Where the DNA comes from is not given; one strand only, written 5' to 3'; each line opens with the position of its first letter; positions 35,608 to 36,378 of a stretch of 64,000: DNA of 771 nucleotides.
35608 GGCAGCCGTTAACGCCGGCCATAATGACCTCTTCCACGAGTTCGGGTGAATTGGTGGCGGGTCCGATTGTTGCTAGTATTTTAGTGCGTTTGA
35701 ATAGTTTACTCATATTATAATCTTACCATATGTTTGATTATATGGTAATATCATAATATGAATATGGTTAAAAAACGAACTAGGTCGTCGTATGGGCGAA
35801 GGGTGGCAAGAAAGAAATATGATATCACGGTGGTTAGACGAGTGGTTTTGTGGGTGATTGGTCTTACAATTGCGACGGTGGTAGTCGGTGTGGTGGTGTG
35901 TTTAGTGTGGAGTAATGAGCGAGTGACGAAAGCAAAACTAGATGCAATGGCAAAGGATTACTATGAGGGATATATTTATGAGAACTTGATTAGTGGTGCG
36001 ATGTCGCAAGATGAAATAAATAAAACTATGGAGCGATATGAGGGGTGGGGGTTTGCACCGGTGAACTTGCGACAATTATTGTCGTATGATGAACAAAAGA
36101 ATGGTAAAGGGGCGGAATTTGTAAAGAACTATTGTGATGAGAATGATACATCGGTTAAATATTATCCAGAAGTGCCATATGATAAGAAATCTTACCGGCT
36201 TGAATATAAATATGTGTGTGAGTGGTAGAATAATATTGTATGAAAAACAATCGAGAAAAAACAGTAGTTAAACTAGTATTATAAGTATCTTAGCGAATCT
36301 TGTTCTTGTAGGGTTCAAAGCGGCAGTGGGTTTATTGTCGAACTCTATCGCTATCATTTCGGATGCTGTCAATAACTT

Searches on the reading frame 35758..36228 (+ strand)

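Call 54: search_protein_families(library=pfam, proteins=[window:35758-36228:+], max_evalue=0.0001)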
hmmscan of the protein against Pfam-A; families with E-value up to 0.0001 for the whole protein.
window:35758-36228:+ (156 aa): 0 families

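Call 79: search_protein_families(library=pfam, proteins=[window:35758-36228:+], max_evalue=5)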
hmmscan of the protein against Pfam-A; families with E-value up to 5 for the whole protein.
window:35758-36228:+ (156 aa): 1 family
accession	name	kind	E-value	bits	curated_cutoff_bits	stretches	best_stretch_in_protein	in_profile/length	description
PF15431.11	TMEM190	-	0.11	13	25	1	7-66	37-97/128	Transmembrane protein 190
